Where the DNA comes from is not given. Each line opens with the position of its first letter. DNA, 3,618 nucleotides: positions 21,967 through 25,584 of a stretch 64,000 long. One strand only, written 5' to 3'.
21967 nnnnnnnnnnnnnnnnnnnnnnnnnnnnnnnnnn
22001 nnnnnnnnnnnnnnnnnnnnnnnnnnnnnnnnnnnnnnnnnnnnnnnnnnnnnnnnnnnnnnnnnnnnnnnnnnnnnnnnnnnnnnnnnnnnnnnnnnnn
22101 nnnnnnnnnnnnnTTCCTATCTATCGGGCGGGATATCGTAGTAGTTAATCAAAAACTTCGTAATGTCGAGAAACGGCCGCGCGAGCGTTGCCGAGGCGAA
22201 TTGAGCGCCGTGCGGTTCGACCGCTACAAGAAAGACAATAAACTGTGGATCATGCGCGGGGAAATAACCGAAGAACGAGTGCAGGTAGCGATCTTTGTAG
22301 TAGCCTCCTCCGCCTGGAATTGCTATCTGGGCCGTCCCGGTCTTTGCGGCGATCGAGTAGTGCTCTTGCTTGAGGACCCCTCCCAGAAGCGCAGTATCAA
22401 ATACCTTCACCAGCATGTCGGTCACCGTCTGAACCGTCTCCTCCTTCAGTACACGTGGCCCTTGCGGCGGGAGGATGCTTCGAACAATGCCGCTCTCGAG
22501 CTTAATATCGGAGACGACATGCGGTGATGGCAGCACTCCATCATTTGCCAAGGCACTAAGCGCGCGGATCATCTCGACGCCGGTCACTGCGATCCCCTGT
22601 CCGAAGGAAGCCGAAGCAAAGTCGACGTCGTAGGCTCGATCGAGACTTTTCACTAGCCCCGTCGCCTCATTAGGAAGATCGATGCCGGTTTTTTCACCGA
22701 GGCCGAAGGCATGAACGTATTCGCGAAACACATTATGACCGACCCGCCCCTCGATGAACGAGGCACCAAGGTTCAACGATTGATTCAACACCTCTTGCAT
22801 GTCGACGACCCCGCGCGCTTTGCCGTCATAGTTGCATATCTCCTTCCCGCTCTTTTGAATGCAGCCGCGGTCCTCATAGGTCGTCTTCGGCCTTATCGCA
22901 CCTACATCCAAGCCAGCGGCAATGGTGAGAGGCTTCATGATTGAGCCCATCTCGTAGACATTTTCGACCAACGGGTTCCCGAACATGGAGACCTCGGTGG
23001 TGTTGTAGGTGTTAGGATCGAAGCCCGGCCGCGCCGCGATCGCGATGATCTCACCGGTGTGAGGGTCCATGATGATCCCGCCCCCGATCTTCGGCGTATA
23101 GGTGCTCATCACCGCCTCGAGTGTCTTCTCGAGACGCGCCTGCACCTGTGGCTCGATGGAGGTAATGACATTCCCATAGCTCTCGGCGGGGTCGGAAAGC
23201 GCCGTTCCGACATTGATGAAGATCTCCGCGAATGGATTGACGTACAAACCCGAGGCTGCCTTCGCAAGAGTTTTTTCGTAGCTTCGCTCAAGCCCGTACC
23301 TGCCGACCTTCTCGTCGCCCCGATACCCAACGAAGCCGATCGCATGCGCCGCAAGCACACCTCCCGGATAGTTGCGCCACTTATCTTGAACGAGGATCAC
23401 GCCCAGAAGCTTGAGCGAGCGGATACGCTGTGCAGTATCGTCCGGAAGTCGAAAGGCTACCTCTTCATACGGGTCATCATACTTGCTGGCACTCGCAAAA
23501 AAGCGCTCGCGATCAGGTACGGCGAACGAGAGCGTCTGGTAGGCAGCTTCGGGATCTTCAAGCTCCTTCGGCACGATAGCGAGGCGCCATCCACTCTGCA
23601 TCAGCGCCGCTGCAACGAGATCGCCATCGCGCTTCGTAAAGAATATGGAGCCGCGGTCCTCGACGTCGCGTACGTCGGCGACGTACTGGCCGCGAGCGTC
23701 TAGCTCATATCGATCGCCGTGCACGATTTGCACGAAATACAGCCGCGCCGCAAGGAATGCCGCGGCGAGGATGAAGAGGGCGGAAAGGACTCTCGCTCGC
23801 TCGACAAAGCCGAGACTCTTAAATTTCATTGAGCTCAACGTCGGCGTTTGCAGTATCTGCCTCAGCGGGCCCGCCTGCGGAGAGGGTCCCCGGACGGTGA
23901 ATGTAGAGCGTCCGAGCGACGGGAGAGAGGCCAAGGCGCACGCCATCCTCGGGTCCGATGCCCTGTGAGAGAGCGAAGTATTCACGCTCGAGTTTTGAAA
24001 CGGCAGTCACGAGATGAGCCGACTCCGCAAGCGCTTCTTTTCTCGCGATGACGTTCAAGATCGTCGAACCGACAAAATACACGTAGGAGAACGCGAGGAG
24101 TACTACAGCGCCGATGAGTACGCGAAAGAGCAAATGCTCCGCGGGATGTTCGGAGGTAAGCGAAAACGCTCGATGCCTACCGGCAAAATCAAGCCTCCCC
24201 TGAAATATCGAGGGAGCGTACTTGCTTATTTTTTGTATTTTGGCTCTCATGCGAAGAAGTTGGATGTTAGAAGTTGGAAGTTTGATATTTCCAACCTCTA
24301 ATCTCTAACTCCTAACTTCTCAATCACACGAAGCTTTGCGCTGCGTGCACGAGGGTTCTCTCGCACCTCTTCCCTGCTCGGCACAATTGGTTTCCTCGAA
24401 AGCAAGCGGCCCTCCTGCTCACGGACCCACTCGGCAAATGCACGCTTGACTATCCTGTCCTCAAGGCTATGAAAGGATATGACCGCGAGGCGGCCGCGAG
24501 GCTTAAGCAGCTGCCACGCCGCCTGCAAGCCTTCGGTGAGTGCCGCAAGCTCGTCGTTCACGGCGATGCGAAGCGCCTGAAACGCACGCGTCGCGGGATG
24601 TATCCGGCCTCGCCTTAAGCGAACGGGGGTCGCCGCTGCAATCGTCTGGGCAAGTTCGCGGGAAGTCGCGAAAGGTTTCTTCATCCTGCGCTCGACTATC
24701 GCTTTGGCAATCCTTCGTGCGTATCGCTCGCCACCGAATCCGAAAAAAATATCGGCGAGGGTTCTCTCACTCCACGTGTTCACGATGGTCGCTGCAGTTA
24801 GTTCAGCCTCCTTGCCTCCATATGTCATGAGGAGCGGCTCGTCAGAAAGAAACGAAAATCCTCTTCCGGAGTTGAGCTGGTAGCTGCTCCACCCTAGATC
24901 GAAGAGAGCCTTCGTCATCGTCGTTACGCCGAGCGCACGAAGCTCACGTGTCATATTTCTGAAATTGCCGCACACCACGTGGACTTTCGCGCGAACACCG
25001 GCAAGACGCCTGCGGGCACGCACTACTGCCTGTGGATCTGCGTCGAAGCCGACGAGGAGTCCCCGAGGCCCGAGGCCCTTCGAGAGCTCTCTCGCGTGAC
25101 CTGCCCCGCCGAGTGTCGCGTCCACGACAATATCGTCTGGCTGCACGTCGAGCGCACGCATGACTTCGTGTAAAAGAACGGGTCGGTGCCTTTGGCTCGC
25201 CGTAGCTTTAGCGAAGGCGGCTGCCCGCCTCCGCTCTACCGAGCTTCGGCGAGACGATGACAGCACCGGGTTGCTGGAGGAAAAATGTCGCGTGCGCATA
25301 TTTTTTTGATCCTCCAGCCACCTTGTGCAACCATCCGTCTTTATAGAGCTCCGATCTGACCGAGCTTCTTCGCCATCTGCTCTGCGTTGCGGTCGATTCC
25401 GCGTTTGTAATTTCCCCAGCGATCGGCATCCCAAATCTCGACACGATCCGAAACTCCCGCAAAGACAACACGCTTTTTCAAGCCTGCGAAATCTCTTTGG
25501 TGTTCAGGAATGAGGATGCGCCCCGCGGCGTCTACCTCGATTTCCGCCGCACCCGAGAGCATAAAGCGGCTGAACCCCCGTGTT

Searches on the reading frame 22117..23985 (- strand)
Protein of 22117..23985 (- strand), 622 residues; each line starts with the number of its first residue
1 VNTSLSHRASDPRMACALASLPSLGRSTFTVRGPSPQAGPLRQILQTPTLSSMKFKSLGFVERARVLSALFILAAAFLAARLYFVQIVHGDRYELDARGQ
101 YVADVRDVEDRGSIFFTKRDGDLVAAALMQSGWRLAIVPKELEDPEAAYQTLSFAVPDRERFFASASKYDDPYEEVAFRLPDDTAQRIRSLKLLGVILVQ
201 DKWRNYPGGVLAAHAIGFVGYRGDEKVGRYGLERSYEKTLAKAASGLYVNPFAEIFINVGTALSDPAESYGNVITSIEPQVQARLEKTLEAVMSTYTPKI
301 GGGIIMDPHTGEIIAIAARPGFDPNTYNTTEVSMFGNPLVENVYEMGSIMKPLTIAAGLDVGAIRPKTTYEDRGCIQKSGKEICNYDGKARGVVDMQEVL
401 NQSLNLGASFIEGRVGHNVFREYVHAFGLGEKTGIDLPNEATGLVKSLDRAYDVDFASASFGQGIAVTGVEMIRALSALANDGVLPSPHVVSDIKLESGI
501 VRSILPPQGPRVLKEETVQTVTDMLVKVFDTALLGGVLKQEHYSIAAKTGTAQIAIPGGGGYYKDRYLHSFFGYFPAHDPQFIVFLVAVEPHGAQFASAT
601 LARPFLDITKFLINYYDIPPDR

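Call 89: search_protein_families(library=pfam, proteins=[window:22117-23985:-], max_evalue=0.001)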
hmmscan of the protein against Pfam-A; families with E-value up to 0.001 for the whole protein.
window:22117-23985:- (622 aa): 2 families
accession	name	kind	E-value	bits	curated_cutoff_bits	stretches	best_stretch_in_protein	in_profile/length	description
PF00905.27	Transpeptidase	-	1.9e-66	224.8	22.1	1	303-605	3-297/299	Penicillin binding protein transpeptidase domain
PF03717.20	PBP_dimer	-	2.4e-06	28.5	24.4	1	130-241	21-159/180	Penicillin-binding Protein dimerisation domain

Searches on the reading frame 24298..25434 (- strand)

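Call 89: search_protein_families(library=pfam, proteins=[window:24298-25434:-], max_evalue=0.001)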
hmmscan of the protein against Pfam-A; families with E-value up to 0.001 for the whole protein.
window:24298-25434:- (378 aa): 2 families
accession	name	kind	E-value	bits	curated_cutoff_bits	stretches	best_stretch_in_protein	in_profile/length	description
PF01795.25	Methyltransf_5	-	1.9e-96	323.6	27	1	81-373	2-308/309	MraW methylase family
PF13649.12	Methyltransf_25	-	0.00017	22.6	27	1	103-174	1-71/97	Methyltransferase domain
